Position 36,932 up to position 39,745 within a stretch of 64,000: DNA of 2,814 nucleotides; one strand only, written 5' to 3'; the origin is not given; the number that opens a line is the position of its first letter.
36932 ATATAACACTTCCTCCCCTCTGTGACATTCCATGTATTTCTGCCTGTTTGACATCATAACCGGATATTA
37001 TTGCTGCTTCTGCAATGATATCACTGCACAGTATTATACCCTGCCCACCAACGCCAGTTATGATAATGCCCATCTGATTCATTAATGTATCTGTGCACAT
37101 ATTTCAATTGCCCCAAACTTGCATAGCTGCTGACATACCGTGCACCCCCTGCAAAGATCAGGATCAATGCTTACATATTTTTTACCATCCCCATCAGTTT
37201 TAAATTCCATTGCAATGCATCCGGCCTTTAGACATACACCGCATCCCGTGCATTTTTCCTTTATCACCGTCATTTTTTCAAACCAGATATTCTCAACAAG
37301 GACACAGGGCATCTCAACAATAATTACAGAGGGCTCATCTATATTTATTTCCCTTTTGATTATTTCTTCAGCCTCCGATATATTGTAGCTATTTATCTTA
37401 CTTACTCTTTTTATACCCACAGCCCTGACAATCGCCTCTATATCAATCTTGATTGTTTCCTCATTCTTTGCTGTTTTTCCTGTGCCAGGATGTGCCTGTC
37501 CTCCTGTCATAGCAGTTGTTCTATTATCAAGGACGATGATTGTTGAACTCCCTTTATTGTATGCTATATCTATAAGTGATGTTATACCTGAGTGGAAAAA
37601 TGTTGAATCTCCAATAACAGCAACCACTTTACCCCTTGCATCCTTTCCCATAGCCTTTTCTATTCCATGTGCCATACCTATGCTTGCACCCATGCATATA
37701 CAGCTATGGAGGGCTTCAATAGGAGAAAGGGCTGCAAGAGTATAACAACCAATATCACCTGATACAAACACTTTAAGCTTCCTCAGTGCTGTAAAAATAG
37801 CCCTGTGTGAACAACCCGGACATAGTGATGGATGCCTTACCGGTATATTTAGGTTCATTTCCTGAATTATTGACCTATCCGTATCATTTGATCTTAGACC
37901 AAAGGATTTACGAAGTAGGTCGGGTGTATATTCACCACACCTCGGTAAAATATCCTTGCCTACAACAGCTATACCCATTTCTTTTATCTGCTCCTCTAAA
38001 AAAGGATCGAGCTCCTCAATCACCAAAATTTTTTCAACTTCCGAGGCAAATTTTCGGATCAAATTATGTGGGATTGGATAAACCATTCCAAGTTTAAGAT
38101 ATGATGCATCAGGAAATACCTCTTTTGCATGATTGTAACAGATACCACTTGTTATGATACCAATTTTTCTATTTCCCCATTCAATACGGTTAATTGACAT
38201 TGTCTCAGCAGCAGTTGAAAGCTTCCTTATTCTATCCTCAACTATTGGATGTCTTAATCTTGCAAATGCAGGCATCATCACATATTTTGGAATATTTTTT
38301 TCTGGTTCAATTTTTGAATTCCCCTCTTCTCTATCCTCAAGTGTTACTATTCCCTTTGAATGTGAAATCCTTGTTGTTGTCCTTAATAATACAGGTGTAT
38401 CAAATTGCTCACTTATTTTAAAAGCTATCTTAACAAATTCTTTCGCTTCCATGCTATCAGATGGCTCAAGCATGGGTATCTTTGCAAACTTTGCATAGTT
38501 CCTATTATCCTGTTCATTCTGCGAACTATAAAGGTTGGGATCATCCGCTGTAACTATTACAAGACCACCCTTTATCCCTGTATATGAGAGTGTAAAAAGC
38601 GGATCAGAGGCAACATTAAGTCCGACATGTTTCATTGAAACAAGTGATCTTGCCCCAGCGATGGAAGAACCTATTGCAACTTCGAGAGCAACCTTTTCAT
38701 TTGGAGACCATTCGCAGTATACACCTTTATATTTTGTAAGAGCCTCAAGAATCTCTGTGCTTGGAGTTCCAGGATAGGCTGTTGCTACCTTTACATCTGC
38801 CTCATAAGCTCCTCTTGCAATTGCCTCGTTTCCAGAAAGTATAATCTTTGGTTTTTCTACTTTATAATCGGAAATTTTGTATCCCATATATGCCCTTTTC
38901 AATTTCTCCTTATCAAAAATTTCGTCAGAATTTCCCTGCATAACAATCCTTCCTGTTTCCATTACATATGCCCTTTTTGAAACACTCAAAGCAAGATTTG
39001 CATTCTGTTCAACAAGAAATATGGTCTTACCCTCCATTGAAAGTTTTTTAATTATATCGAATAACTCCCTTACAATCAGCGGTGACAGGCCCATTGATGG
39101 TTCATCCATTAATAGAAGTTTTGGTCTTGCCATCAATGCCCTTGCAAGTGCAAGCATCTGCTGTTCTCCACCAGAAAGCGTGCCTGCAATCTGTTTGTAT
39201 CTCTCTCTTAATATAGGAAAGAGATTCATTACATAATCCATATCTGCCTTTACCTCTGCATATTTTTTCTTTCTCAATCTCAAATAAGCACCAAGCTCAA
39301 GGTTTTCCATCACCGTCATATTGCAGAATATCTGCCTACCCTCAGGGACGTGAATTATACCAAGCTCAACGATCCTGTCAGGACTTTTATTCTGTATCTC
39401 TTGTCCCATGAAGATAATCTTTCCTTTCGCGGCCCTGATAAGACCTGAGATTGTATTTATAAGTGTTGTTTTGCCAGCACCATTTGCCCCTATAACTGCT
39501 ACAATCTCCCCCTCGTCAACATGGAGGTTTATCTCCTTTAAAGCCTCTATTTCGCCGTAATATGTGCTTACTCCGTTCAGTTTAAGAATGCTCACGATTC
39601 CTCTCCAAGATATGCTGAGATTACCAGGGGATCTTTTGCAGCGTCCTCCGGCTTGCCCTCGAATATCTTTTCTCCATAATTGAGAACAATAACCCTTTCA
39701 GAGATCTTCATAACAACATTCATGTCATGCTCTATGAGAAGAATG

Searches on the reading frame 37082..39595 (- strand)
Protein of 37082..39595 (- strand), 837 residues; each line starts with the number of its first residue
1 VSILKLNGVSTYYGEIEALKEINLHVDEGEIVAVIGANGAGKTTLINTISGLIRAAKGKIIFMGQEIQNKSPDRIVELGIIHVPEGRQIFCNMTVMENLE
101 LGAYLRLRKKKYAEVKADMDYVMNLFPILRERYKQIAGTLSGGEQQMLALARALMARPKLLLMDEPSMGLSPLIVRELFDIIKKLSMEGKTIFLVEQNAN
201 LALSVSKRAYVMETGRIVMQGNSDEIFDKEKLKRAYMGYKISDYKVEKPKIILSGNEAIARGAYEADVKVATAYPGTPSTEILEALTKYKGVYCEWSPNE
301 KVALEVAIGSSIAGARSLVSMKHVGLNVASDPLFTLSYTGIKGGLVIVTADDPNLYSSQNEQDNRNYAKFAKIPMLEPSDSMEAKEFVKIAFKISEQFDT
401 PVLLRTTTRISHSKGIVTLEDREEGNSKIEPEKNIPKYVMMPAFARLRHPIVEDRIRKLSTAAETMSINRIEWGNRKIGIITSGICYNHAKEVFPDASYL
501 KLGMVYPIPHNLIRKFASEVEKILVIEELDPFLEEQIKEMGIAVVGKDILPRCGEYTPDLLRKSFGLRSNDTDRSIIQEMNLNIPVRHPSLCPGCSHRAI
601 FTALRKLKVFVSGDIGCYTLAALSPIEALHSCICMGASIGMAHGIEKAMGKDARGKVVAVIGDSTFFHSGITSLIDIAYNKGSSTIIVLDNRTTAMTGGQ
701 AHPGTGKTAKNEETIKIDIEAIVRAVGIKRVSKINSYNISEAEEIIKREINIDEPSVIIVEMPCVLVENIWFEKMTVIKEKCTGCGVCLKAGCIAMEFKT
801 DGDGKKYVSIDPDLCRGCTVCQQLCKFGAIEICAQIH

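Call 48: search_protein_families(library=pfam, proteins=[window:37082-39595:-], max_evalue=0.00001)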
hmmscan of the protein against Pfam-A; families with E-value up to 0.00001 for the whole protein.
window:37082-39595:- (837 aa): 6 families
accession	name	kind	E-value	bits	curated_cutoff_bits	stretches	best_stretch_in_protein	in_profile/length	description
PF00005.33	ABC_tran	-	5.2e-31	108.5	25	1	19-167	1-136/137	ABC transporter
PF02775.26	TPP_enzyme_C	-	1e-24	87.5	21.9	1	614-760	1-151/151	Thiamine pyrophosphate enzyme, C-terminal TPP binding domain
PF01855.24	POR_N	-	7.5e-15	55.7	27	1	262-452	2-198/231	Pyruvate flavodoxin/ferredoxin oxidoreductase, thiamine diP-bdg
PF13304.12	AAA_21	-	2e-12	48.2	27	0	135-193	233-294/304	AAA domain, putative AbiEii toxin, Type IV TA system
PF00037.32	Fer4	-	3.3e-07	30.3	21.1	0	809-831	2-24/24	4Fe-4S binding domain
PF12838.12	Fer4_7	-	2.2e-06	28.5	27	1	781-829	1-52/52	4Fe-4S dicluster domain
